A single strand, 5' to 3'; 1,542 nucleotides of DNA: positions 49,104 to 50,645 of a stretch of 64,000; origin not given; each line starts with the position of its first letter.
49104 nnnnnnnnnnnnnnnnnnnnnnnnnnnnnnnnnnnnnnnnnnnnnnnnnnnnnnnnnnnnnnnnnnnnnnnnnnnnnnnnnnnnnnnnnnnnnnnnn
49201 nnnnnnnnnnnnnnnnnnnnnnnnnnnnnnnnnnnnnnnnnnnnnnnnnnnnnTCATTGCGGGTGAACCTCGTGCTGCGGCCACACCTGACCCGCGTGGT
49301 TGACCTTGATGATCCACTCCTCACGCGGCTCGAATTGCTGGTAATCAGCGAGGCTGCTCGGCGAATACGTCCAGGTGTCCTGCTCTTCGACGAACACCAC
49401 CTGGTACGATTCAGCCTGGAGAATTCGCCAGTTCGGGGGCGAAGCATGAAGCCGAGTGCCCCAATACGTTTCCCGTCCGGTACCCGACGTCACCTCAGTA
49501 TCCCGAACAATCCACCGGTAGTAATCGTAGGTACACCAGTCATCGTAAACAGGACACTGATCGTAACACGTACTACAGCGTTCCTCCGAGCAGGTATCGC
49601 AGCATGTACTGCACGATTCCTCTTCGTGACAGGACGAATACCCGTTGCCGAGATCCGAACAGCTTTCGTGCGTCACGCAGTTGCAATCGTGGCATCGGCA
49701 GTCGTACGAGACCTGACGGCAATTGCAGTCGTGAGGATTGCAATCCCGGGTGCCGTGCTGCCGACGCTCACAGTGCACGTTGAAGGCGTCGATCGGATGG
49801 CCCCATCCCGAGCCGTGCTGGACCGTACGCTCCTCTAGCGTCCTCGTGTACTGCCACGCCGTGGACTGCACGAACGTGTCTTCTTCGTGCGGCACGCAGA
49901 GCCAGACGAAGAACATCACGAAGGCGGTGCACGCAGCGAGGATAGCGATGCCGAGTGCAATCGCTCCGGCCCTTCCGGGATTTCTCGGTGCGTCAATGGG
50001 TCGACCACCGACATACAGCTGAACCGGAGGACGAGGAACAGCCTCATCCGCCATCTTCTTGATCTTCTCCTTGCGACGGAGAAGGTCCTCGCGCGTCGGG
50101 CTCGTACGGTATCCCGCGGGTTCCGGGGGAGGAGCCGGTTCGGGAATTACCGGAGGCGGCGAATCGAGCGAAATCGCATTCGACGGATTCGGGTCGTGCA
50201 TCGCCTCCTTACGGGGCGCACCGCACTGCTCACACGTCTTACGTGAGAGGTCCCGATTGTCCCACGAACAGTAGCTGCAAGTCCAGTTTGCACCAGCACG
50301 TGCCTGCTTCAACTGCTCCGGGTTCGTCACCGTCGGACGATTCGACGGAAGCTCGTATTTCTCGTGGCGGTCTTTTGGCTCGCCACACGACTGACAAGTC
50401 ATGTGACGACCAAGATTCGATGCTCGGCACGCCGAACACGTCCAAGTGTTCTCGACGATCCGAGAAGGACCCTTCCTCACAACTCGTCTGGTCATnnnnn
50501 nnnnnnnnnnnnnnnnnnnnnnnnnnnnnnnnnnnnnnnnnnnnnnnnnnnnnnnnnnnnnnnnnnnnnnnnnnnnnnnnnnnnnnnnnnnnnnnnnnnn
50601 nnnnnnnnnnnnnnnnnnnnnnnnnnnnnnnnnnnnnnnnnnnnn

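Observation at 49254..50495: Membrane protein with two cytoplasmic RanBP2-type zinc fingers and a Cys/His/Asp-dense external domain, preceded directly by motif copy 7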

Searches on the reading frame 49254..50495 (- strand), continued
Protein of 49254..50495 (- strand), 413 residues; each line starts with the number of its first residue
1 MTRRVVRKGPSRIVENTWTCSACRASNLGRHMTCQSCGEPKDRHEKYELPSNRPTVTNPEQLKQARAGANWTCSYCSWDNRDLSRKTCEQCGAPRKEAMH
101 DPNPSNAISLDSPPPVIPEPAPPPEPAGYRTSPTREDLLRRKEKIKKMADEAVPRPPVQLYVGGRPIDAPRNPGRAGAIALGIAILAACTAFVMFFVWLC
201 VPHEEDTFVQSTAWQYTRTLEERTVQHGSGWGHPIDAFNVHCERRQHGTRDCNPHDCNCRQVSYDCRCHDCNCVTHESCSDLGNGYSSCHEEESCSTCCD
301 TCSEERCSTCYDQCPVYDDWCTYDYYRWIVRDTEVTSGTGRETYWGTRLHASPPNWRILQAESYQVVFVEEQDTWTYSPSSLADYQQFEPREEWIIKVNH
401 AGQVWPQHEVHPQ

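Call 79: find_homologous_proteins(query=A5, max_evalue=1e-10)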
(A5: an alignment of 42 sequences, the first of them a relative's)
Query A5 (42 sequences) (358 aa, profile of the alignment): 639 proteins with E <= 1e-10 among 8000 candidates; the best 120 are listed.
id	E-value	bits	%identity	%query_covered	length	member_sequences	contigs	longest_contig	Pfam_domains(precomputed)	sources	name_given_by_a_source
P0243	6.0e-140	485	50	97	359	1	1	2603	PF13240.12,PF12773.14,PF00641.24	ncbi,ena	-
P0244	3.2e-139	482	46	97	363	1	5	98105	-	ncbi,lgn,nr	ncbi:MAG: zinc finger Ran-binding domain-containing protein [Chloroflexi bacterium]|nr:zinc finger R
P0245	1.3e-137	477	48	97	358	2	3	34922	PF12773.14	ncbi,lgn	-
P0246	1.7e-137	477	46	97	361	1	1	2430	PF00641.24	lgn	-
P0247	1.9e-136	473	45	96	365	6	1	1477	PF00641.24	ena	-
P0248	2.7e-136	473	44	97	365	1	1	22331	-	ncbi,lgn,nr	ncbi:MAG: hypothetical protein HC837_10170 [Chloroflexaceae bacterium]|nr:hypothetical protein [Chlo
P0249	5.1e-136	472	45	97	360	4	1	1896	-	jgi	jgi:hypothetical protein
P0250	2.7e-135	469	45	99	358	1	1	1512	PF00641.24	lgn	-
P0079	5.8e-135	468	41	97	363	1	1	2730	-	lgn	-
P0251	5.9e-135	468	43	97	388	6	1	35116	PF00641.24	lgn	-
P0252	1.8e-134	467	44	97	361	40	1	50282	PF00641.24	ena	-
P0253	3.4e-134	466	42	98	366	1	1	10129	PF00641.24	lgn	-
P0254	9.1e-134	464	43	97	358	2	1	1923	PF00641.24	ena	-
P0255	1.0e-133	464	41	97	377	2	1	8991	PF00641.24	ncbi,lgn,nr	ncbi:hypothetical protein KA017_02140 [Candidatus Woesebacteria bacterium]|nr:hypothetical protein [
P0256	1.1e-133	464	46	98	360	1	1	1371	-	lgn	-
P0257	3.6e-133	462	41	98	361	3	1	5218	PF00641.24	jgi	jgi:hypothetical protein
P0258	6.0e-133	462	42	98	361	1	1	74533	PF12773.14,PF00641.24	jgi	jgi:hypothetical protein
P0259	6.2e-133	462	44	98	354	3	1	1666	PF00641.24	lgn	-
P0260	7.2e-133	461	42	97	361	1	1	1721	PF00641.24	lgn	-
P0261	7.2e-133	461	43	98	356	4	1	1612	PF00641.24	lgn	-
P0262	8.0e-133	461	44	98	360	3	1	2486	PF00641.24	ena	-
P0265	1.5e-132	460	50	97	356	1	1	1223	PF00641.24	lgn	-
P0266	1.6e-132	460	43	98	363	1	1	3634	PF00641.24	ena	-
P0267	2.4e-132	460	43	98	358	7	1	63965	PF00641.24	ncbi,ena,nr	ncbi:MAG TPA: zinc ribbon domain-containing protein [Thermoanaerobaculia bacterium]|nr:zinc ribbon d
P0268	3.9e-132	459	42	98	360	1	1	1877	PF12773.14,PF00641.24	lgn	-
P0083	4.2e-132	459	44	95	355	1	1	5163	PF00641.24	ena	-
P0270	5.2e-132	459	42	97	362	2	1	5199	PF00641.24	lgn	-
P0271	6.9e-132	458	41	99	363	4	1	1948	PF00641.24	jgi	jgi:hypothetical protein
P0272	9.7e-132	458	51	96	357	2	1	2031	PF00641.24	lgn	-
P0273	1.1e-131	457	48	96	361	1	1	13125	PF00641.24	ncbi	ncbi:MAG: Ran-binding zinc finger domain-containing protein [Spirulina sp.]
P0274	1.2e-131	457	46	96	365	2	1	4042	PF00641.24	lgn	-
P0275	1.3e-131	457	44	96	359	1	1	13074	PF00641.24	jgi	-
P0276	1.5e-131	457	42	99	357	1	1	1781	PF00641.24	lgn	-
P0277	2.8e-131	456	43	98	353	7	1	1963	PF00641.24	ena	-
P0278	2.9e-131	456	42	98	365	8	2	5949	PF12773.14,PF00641.24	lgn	-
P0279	3.0e-131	456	45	96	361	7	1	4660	PF00641.24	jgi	jgi:hypothetical protein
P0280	3.3e-131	456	43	98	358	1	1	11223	PF12773.14,PF00641.24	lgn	-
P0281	5.0e-131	455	41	98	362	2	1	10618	PF00641.24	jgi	-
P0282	5.0e-131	455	43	97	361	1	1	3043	PF00641.24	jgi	-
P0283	1.0e-130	454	51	96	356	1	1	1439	PF00641.24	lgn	-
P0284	1.7e-130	454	43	98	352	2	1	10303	PF00641.24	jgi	jgi:hypothetical protein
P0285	1.9e-130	453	41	97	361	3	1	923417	PF00641.24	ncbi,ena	-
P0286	2.2e-130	453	44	97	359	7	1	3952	PF00641.24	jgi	jgi:hypothetical protein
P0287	2.5e-130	453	42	97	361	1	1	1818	PF00641.24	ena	-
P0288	3.0e-130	453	42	98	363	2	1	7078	PF12773.14,PF00641.24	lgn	-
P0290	3.3e-130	453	41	99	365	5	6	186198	PF00641.24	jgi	jgi:hypothetical protein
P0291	3.3e-130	453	43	98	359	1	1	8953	PF12773.14,PF00641.24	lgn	-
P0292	5.1e-130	452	44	98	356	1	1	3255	PF00641.24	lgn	-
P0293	5.2e-130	452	42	98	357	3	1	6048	PF12773.14,PF00641.24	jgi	jgi:hypothetical protein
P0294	5.8e-130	452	41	97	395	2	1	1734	PF00641.24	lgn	-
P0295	9.7e-130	451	44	97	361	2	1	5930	PF00641.24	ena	-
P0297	1.1e-129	451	44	98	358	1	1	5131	PF12773.14,PF00641.24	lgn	-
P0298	1.1e-129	451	41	99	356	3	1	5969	PF00641.24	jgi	-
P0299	1.1e-129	451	41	98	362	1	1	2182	PF00641.24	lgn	-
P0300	1.4e-129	451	42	98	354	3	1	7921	PF00641.24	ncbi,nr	ncbi:MAG TPA: zinc finger protein [Thermoanaerobaculia bacterium]|nr:zinc finger protein [Thermoanae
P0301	1.4e-129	451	42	99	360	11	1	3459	PF12773.14,PF00641.24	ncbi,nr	ncbi:MAG TPA: zinc ribbon domain-containing protein [Thermoanaerobaculia bacterium]|nr:zinc ribbon d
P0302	1.5e-129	450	41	97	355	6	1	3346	PF00641.24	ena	-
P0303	1.7e-129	450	44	98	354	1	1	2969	PF12773.14,PF00641.24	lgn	-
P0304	1.7e-129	450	45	99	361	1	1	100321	PF13240.12,PF00641.24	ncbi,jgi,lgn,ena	-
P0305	2.1e-129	450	47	95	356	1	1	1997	PF00641.24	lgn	-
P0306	2.6e-129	450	42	98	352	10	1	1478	PF00641.24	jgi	jgi:hypothetical protein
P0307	2.8e-129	450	45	98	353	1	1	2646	PF13240.12,PF00641.24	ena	-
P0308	2.8e-129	450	44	98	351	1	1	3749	PF00641.24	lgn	-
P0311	3.2e-129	449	42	98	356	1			PF00641.24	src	-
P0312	4.3e-129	449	43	97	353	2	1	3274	PF00641.24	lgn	-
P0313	4.9e-129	449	40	97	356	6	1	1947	PF00641.24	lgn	-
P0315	7.3e-129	448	43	98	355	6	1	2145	PF00641.24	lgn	-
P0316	7.8e-129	448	43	97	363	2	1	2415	PF00641.24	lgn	-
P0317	9.2e-129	448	41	98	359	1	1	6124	PF00641.24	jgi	jgi:hypothetical protein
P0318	9.2e-129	448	43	98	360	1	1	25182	PF00641.24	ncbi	-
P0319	1.0e-128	448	43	98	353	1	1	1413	PF00641.24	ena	-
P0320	1.0e-128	448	50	93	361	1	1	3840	PF00641.24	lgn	-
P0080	1.1e-128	448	100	100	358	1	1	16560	PF00641.24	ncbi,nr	ncbi:MAG TPA: zinc finger protein [Longimicrobiaceae bacterium]|nr:zinc finger protein [Longimicrobi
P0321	1.4e-128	447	43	97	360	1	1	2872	PF00641.24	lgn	-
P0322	1.6e-128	447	42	98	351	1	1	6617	PF00641.24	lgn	-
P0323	1.7e-128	447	44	98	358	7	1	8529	PF00641.24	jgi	jgi:hypothetical protein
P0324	2.0e-128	447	42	98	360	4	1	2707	PF00641.24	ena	-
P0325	2.3e-128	447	43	98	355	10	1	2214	PF00641.24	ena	-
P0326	2.4e-128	447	44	98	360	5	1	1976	PF12773.14,PF00641.24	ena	-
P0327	2.4e-128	447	43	98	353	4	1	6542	PF00641.24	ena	-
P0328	2.9e-128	446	42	98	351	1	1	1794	PF00641.24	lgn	-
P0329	3.0e-128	446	49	96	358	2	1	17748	PF00641.24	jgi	jgi:hypothetical protein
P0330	3.6e-128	446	41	98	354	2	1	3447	PF00641.24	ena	-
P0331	4.0e-128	446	44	95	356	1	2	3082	PF00641.24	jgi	jgi:hypothetical protein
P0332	7.4e-128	445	41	98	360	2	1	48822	PF00641.24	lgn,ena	-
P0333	9.6e-128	445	44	98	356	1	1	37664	PF13240.12,PF12773.14,PF00641.24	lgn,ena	-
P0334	9.7e-128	445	44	98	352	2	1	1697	PF13240.12,PF00641.24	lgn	-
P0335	1.1e-127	444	40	97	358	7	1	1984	PF00641.24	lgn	-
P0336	1.5e-127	444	43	97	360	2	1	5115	PF00641.24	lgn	-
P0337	2.1e-127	443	44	96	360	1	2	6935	PF00641.24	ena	-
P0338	2.1e-127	443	43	97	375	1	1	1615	PF00641.24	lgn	-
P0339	2.1e-127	443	45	97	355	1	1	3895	PF00641.24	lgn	-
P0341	3.7e-127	443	42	98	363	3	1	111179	PF00641.24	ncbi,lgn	-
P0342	4.1e-127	442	40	98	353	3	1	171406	PF00641.24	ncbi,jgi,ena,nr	ncbi:MAG TPA: zinc ribbon domain-containing protein [Thermoanaerobaculia bacterium]|nr:zinc ribbon d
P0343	4.8e-127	442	45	97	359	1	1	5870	PF00641.24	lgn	-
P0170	5.7e-127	442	44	97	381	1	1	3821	PF00641.24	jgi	jgi:hypothetical protein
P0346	7.2e-127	442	41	98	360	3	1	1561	PF00641.24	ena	-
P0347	8.2e-127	441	46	98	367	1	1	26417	PF00641.24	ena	-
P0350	1.5e-126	441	41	98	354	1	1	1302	PF00641.24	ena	-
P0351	1.5e-126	441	42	98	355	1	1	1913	PF13240.12,PF00641.24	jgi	jgi:Zn-finger in Ran binding protein and others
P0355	3.2e-126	440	43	99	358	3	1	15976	PF00641.24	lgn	-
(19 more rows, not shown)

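Call 80: find_encoding_contigs(protein=P0285, flank=5000, max_places=1)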
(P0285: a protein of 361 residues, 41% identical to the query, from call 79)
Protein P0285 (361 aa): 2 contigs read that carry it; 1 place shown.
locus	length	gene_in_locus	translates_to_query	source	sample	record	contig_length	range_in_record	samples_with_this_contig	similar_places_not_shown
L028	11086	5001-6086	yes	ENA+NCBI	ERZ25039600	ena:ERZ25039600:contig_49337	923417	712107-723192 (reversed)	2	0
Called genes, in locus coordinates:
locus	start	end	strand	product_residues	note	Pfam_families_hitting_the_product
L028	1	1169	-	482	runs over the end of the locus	PF08323:Glyco_transf_5, PF20706:GT4-conflict (faint), PF13439:Glyco_transf_4, PF13579:Glyco_trans_4_4, PF00534:Glycos_transf_1, PF13692:Glyco_trans_1_4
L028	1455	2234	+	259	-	PF01476:LysM, PF00932:LTD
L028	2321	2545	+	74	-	PF21784:Bflower (faint)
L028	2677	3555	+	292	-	PF01261:AP_endonuc_2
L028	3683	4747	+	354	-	PF01244:Peptidase_M19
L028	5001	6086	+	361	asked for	PF00641:Zn_ribbon_RanBP (weak)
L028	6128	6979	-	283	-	PF00218:IGPS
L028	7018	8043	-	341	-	PF02885:Glycos_trans_3N, PF00591:Glycos_transf_3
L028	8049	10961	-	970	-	PF00675:Peptidase_M16, PF05193:Peptidase_M16_C, PF08367:M16C_assoc, PF22516:PreP_C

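Call 81: find_encoding_contigs(protein=P0342, flank=5000, max_places=1)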
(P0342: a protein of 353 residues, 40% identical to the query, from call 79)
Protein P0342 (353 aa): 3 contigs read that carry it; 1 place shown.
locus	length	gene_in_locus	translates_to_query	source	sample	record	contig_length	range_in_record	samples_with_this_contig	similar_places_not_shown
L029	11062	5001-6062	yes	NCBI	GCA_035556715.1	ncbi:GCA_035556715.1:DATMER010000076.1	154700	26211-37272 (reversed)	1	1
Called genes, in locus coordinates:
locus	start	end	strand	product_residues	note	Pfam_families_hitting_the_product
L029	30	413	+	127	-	PF01978:TrmB (weak), PF03965:Penicillinase_R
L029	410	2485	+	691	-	PF05569:Peptidase_M56, PF01435:Peptidase_M48 (weak)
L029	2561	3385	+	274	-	-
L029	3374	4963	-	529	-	PF18158:AidB_N, PF02770:Acyl-CoA_dh_M, PF00441:Acyl-CoA_dh_1, PF08028:Acyl-CoA_dh_2 (weak)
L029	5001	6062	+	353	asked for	PF00641:Zn_ribbon_RanBP (faint)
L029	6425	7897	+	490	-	PF12161:HsdM_N, PF02384:N6_Mtase, PF01170:UPF0020 (weak), PF20473:MmeI_Mtase (faint)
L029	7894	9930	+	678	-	PF01420:Methylase_S (weak)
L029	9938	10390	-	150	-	PF00583:Acetyltransf_1, PF13673:Acetyltransf_10 (weak), PF13508:Acetyltransf_7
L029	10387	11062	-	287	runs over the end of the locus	PF06724:DUF1206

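Call 82: find_encoding_contigs(protein=P0244, flank=5000, max_places=1)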
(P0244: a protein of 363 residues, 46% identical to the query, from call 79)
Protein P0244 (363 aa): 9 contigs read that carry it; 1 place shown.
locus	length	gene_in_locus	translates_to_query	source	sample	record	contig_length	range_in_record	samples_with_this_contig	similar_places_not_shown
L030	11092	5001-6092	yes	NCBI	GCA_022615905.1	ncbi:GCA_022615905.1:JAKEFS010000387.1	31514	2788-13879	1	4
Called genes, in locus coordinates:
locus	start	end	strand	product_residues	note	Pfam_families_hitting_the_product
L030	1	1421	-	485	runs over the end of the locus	PF08323:Glyco_transf_5, PF20706:GT4-conflict (faint), PF13439:Glyco_transf_4, PF13579:Glyco_trans_4_4, PF00534:Glycos_transf_1, PF13692:Glyco_trans_1_4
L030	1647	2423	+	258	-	PF01476:LysM, PF00932:LTD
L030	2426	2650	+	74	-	PF21784:Bflower (faint)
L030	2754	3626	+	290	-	PF01261:AP_endonuc_2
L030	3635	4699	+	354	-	PF01244:Peptidase_M19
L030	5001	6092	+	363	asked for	-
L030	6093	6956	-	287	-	PF00218:IGPS, PF05690:ThiG (faint)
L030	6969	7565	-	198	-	PF05685:Uma2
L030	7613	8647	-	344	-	PF02885:Glycos_trans_3N, PF00591:Glycos_transf_3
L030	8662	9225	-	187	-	PF00117:GATase, PF07722:Peptidase_C26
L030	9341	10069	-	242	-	PF00583:Acetyltransf_1, PF13673:Acetyltransf_10 (weak), PF13508:Acetyltransf_7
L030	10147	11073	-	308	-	-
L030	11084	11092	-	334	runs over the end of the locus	PF00579:tRNA-synt_1b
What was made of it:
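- On Phage i-spanin: Homologues sit in chromosomal housekeeping contexts (calls 80-82).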

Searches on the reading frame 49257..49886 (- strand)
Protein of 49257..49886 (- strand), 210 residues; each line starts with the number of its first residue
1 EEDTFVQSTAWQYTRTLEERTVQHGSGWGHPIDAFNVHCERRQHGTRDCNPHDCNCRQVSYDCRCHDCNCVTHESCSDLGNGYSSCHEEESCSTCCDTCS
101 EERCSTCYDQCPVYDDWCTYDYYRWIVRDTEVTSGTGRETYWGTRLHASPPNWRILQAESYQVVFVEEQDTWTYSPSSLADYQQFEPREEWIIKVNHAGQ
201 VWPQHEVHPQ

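Call 55: search_protein_representatives(alignment_id=A3)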
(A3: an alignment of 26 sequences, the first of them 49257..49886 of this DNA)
Query: 26 sequences, 212 profile positions. Proteins with E-value up to 0.001 (for the whole library): 2678; up to 1e-10: 1915; up to 1e-30: 457. The best 150 are listed.
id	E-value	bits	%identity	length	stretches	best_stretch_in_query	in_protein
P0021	6.6e-78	277.8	-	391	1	1-210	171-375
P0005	2.9e-77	275.7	-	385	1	1-210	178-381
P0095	1.3e-75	270.3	-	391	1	1-210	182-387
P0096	2.4e-73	262.9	-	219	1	1-210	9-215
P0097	2.6e-72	259.5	-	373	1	1-209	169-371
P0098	2.4e-70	253.1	-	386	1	2-210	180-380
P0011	2.7e-70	252.9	-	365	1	1-210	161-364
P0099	3.5e-70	252.6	-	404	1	1-210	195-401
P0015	1.2e-69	250.8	-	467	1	1-210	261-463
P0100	1.1e-68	247.6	-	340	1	1-209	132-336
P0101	1.7e-68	247.1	-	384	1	1-209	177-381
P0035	4.4e-68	245.7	-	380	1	1-210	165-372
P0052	1.5e-67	244.0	-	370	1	2-210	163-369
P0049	2.1e-67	243.5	-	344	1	2-211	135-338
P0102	2.6e-67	243.2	-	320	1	1-209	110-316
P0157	3.5e-50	187.2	-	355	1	1-208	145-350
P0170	3.1e-47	177.6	-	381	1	3-208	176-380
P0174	5.9e-47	176.6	-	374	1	3-210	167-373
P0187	1.2e-45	172.4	-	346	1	4-209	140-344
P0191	3.6e-45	170.8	-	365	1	4-209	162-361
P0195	8.9e-45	169.5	-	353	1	4-200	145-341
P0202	9.1e-44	166.2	-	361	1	2-208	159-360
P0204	1.5e-43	165.6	-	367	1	2-208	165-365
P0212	6.5e-43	163.4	-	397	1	1-208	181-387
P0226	4.5e-42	160.7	-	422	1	2-209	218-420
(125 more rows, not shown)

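Call 62: list_cluster_members(proteins=[P0157, P0170, P0174, P0187, P0191, P0195, P0202, P0204, P0212, P0226])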
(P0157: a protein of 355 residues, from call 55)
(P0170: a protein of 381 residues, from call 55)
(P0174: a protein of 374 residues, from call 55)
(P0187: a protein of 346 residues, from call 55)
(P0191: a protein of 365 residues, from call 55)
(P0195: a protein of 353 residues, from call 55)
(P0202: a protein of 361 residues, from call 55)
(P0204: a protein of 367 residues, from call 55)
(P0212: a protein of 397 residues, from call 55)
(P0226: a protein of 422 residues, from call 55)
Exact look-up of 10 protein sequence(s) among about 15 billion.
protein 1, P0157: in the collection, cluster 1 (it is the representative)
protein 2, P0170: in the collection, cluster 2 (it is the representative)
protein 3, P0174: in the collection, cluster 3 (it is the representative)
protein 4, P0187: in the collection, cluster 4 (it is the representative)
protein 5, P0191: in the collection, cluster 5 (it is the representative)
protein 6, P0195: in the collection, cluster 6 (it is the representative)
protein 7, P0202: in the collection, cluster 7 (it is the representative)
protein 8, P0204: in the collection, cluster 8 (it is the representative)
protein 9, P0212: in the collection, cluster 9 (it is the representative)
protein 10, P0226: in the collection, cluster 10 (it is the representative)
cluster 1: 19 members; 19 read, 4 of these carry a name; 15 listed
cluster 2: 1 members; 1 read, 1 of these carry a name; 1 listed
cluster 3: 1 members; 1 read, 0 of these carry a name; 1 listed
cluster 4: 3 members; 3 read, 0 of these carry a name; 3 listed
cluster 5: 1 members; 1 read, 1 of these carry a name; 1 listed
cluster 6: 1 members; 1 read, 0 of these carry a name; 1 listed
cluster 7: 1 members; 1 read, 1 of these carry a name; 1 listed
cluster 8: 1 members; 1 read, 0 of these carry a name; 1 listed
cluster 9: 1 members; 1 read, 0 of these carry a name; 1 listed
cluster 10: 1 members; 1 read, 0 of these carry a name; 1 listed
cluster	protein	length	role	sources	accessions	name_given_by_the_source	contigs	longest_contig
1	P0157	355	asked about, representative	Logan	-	-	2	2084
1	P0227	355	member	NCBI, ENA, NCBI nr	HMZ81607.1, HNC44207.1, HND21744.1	MAG TPA: zinc finger Ran-binding domain-containing protein [Acidobacteriota bacterium] | zinc finger Ran-binding domain-containing protein [Acidobacteriota bacterium]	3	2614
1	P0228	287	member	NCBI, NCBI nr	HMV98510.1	MAG TPA: zinc finger Ran-binding domain-containing protein, partial [Acidobacteriota ... | zinc finger Ran-binding domain-containing protein [Acidobacteriota bacterium]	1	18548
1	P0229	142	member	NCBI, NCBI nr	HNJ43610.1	MAG TPA: zinc finger protein, partial [Acidobacteriota bacterium] | zinc finger protein [Acidobacteriota bacterium]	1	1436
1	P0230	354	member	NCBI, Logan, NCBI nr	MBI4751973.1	MAG: hypothetical protein HY774_26095 [Acidobacteria bacterium] | hypothetical protein [Acidobacteriota bacterium]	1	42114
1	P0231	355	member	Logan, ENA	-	-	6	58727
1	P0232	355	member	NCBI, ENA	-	-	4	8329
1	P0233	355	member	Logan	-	-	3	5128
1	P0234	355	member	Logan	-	-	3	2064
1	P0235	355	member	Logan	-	-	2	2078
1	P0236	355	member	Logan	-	-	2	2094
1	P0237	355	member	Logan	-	-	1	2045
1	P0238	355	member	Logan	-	-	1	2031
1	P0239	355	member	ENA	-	-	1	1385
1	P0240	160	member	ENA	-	-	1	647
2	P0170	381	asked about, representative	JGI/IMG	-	hypothetical protein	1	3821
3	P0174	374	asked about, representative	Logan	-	-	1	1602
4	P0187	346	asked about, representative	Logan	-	-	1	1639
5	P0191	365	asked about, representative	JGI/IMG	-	hypothetical protein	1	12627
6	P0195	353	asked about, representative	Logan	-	-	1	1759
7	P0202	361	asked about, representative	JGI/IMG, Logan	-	hypothetical protein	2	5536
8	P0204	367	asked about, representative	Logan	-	-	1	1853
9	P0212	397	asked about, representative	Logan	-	-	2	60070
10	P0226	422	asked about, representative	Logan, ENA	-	-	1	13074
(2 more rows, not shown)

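Call 63: search_solved_structures(query=A3, max_evalue=10, show_alignments=0)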
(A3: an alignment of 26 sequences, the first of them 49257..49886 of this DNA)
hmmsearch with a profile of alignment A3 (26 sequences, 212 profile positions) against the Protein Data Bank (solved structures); distinct sequences matched with E-value up to 10: 1.
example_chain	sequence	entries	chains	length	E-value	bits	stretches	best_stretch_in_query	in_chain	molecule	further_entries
1ss3_A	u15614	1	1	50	0.023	17.9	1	75-109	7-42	Pollen allergen Ole e 6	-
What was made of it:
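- Tried and rejected: The ectodomain profile against PDB sequences hit only the Cys-rich pollen allergen Ole e 6 at E=0.02, a composition effect (call 63).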
